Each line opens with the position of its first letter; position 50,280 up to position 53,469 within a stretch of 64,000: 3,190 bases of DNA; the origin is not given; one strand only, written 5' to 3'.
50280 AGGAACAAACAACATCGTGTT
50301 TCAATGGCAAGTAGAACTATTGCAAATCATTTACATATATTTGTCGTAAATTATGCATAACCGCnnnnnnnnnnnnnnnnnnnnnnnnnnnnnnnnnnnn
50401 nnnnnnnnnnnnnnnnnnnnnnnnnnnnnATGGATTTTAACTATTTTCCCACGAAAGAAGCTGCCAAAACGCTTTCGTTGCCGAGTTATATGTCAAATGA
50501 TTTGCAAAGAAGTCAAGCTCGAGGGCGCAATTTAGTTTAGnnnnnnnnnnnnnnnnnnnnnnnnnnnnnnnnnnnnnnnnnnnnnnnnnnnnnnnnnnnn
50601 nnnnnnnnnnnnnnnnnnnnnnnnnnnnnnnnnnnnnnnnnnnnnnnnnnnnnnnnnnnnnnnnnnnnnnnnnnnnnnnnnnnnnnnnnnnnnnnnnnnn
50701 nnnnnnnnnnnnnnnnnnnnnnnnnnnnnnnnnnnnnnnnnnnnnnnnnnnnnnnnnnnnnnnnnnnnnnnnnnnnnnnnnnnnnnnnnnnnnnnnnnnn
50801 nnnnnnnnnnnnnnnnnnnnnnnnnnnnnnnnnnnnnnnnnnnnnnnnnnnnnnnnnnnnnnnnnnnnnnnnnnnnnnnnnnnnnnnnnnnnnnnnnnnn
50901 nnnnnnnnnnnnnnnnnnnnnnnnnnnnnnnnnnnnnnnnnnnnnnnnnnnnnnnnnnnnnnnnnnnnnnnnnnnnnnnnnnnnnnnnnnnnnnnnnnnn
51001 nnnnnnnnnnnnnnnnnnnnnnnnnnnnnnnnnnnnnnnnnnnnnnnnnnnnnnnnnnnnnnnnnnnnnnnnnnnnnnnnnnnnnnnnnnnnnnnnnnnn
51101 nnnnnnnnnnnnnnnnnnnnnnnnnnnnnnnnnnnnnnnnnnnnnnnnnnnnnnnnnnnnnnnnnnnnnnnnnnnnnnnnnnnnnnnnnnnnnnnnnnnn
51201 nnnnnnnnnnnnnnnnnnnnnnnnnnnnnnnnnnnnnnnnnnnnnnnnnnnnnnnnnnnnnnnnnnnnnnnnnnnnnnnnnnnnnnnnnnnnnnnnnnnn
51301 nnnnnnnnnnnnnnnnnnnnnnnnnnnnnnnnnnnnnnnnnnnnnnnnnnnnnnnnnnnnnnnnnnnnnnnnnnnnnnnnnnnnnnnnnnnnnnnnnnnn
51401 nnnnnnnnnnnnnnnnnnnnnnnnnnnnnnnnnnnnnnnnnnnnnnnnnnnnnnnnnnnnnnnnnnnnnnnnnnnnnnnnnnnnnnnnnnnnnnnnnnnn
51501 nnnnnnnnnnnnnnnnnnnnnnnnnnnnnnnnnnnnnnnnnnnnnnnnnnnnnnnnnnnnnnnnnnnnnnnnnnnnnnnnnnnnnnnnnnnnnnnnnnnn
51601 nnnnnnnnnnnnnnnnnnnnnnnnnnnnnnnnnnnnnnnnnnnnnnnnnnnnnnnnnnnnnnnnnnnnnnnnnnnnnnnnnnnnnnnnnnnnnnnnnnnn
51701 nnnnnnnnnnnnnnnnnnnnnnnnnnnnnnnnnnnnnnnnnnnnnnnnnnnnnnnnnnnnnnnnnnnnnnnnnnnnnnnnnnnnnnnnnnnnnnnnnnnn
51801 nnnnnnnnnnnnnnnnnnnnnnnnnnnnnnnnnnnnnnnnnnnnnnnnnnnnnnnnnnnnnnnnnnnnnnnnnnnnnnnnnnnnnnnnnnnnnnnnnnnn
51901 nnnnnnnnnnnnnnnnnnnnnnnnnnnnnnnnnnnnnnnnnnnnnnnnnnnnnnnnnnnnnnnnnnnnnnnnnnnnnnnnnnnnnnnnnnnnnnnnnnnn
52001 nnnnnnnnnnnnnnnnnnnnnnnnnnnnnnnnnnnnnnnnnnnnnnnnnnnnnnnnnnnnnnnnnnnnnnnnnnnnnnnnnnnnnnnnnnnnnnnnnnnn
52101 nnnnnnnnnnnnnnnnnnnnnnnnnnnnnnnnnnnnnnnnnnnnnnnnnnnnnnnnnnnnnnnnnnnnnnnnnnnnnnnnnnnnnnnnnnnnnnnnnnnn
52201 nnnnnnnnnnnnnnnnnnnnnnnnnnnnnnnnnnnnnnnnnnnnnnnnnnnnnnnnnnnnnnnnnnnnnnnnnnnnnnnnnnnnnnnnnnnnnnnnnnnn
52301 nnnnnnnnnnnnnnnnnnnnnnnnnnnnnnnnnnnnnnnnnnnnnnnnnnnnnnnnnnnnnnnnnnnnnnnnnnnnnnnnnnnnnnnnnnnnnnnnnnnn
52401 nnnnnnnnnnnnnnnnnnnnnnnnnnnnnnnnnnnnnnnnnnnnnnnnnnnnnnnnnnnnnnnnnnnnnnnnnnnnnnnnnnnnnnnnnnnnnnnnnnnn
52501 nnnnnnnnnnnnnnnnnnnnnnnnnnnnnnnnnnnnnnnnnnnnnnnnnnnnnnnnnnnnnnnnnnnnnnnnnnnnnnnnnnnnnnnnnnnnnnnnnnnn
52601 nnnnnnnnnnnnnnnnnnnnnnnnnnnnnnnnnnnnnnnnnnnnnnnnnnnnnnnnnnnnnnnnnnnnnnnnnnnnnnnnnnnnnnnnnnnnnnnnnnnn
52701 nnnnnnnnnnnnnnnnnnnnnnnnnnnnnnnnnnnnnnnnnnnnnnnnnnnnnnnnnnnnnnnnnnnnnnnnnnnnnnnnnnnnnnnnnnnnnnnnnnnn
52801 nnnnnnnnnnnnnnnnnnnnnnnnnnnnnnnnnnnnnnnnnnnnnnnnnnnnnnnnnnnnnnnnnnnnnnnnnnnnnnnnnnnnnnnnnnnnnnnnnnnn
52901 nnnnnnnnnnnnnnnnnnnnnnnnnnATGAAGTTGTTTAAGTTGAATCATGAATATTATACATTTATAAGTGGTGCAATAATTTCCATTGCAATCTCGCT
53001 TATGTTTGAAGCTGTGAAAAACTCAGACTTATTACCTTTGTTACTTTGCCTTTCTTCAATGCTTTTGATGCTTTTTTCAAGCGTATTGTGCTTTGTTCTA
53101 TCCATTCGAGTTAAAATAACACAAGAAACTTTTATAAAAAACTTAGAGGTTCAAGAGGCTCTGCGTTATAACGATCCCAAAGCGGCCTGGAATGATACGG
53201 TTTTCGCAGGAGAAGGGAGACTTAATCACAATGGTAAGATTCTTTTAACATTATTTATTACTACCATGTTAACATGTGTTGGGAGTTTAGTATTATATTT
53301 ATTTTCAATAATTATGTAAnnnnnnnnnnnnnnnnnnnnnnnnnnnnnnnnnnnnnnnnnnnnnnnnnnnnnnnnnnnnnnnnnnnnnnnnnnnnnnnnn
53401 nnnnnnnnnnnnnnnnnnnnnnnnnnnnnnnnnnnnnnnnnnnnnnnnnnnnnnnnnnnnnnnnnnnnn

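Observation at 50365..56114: Compositionally foreign six-gene operon with an unusual enzyme combination: rSAM/SPASM, PAS-coiled-coil, membrane protein, SDR, agmatine/arginine-deiminase-like, SET-GNAT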

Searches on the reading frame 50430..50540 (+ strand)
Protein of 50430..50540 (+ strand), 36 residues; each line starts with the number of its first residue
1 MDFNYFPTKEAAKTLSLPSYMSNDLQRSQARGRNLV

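Call 3: search_protein_families(library=pfam, proteins=[window:50430-50540:+], max_evalue=0.01)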
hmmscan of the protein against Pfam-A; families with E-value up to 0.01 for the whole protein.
window:50430-50540:+ (36 aa): 0 families

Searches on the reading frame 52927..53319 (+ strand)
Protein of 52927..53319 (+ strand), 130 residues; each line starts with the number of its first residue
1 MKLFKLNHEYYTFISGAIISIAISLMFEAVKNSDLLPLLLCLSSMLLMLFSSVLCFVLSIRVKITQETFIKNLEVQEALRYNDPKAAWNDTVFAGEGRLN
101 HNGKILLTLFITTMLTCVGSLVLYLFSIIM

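Call 3: search_protein_families(library=pfam, proteins=[window:52927-53319:+], max_evalue=0.01)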
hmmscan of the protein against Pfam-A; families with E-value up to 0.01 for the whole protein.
window:52927-53319:+ (130 aa): 0 families

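Call 4: search_protein_families(library=padloc, proteins=[window:52927-53319:+], max_evalue=0.01)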
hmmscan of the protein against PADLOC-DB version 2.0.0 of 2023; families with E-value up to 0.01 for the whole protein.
window:52927-53319:+ (130 aa): 0 families

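Call 5: search_protein_families(library=ncbifam, proteins=[window:52927-53319:+], max_evalue=0.01)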
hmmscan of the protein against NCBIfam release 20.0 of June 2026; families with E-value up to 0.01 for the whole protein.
window:52927-53319:+ (130 aa): 0 families
